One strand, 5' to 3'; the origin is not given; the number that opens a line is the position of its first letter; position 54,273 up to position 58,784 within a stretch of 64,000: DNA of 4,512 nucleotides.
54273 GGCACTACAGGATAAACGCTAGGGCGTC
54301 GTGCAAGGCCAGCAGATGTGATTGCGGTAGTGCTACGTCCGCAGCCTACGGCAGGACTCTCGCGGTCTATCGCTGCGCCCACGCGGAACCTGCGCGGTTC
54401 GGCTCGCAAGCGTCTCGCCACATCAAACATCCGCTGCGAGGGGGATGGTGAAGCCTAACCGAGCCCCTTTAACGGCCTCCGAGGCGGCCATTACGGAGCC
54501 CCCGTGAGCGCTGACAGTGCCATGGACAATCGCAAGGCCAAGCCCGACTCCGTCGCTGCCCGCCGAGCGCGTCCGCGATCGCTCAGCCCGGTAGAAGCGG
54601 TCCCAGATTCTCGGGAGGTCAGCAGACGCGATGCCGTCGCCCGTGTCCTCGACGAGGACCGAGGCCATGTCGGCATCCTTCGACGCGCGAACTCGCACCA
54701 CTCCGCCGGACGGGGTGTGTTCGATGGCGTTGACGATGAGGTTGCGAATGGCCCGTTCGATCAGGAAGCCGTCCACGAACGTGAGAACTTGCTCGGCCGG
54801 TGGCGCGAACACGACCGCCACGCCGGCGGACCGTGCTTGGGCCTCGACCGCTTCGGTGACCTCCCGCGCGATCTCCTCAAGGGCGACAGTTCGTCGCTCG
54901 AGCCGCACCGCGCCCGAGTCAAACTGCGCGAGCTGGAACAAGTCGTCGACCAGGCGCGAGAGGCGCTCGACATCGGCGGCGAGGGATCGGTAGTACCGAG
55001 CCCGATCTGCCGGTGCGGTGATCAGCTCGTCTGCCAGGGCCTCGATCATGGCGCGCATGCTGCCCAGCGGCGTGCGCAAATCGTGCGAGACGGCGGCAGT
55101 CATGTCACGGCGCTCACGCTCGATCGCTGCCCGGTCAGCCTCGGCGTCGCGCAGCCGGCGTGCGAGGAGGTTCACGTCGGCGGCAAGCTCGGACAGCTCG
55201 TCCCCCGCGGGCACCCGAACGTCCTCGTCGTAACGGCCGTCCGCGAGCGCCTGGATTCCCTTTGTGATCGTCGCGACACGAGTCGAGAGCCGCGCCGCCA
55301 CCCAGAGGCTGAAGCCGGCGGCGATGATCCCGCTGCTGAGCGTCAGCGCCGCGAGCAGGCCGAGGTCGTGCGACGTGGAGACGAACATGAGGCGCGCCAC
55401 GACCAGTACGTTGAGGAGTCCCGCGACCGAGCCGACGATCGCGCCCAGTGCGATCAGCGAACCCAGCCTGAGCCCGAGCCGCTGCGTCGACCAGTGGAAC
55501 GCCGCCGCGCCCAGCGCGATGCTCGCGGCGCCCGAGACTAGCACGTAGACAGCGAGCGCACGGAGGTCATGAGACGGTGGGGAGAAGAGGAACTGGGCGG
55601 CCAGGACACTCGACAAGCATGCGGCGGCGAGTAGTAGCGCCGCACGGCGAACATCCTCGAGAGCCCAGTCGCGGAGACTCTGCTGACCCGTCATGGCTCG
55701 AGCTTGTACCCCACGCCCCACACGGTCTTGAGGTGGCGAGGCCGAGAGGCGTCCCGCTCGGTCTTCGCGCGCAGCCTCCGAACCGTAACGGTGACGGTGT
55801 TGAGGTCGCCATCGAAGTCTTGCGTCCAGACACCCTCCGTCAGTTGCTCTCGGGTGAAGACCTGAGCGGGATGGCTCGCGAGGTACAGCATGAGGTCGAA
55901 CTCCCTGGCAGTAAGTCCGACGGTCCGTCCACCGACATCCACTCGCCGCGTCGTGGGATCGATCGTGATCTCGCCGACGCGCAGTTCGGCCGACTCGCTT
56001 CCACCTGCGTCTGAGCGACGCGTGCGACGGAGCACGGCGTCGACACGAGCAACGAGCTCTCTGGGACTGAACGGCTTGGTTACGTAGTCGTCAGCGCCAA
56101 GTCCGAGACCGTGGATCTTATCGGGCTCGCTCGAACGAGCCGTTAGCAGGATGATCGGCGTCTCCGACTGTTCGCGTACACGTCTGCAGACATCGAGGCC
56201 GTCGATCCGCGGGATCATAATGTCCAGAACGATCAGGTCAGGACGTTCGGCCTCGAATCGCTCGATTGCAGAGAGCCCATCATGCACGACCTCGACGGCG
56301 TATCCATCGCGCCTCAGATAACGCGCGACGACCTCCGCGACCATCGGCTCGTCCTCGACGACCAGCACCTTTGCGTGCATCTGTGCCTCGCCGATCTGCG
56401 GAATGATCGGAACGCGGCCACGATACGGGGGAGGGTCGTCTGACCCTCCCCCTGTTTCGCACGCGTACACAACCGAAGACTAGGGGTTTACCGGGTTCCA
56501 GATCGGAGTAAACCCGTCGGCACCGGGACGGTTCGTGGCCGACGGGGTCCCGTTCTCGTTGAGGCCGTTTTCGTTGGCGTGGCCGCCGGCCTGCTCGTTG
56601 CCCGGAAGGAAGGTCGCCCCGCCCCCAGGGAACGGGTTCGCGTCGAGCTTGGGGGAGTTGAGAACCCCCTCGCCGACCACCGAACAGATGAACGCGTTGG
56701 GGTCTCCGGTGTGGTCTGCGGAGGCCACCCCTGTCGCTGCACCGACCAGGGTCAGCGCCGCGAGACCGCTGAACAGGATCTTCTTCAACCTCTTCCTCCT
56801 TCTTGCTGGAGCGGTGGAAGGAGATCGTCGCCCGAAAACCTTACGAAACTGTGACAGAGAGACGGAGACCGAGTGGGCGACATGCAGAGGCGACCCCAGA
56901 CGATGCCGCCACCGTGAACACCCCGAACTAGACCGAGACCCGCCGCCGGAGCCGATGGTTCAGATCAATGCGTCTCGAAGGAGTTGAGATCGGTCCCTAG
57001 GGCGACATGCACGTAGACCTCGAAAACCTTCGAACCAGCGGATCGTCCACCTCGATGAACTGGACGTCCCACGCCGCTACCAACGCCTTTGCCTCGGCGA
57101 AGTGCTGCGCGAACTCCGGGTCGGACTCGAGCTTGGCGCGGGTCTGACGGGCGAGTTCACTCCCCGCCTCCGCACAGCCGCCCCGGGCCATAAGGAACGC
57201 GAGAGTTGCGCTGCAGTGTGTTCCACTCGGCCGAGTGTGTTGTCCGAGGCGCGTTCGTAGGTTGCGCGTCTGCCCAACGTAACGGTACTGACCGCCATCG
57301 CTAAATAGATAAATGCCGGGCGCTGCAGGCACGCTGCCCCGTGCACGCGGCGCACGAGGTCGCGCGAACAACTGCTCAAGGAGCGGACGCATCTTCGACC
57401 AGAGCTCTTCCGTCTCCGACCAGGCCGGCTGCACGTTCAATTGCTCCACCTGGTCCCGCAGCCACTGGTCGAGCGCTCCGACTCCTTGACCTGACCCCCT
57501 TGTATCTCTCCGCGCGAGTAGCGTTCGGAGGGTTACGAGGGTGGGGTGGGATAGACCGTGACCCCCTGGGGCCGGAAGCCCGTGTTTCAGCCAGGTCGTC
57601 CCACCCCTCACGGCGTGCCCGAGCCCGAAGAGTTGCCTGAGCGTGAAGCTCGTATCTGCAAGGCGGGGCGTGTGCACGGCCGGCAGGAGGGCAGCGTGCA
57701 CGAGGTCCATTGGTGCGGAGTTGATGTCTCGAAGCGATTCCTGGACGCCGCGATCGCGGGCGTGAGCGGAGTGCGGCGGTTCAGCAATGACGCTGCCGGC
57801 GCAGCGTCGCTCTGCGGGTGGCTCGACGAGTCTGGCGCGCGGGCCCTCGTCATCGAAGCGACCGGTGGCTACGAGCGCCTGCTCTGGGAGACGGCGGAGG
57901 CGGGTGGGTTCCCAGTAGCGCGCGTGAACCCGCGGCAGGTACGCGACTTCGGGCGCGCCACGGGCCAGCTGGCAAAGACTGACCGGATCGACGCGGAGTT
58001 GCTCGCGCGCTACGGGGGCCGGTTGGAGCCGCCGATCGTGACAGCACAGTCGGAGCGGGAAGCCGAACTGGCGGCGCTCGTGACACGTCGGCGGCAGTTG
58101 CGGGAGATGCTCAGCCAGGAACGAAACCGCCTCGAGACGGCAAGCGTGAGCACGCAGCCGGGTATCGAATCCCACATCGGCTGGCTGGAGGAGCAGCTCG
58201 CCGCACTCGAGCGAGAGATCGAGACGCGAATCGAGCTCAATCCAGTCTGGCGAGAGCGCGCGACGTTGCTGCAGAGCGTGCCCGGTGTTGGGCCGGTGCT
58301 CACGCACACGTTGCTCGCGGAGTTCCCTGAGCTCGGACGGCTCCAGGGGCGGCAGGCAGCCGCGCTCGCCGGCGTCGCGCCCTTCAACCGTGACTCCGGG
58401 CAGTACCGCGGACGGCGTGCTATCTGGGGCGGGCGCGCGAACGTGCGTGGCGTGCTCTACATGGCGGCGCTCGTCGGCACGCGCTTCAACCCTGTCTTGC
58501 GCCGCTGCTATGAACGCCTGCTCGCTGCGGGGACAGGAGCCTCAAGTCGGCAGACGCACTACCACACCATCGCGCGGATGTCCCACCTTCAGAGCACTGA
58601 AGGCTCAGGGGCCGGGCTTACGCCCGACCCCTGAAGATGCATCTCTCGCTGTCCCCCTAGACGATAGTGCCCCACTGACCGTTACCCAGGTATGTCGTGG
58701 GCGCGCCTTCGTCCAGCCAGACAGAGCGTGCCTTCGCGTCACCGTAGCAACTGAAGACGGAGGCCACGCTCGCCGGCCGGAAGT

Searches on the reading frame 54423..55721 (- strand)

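Call 63: search_protein_families(library=pfam, proteins=[window:54423-55721:-], max_evalue=0.001)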
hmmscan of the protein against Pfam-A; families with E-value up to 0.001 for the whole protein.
window:54423-55721:- (432 aa): 5 families
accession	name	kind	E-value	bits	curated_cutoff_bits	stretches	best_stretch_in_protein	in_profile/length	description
PF02518.31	HATPase_c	-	7.3e-22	78.3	26.4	1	320-429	5-110/111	Histidine kinase-, DNA gyrase B-, and HSP90-like ATPase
PF00512.31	HisKA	-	2.8e-15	56.5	26.9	1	204-270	2-66/66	His Kinase A (phospho-acceptor) domain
PF00672.30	HAMP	-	2.3e-09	37.9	25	1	140-192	1-53/53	HAMP domain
PF12699.13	phiKZ_IP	-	0.00046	19.9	27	1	157-239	277-369/387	phiKZ-like phage internal head proteins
PF13581.12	HATPase_c_2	-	0.00081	19.8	27.4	0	321-402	32-108/127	Histidine kinase-like ATPase domain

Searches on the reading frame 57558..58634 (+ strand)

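Call 63: search_protein_families(library=pfam, proteins=[window:57558-58634:+], max_evalue=0.001)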
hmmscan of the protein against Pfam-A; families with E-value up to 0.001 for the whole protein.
window:57558-58634:+ (358 aa): 2 families
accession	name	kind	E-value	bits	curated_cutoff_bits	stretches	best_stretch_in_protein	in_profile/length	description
PF01548.23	DEDD_Tnp_IS110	-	1e-22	81.1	29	1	53-194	1-148/155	Transposase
PF02371.22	Transposase_20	-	9.4e-19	68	21.3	1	236-318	2-86/87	Transposase IS116/IS110/IS902 family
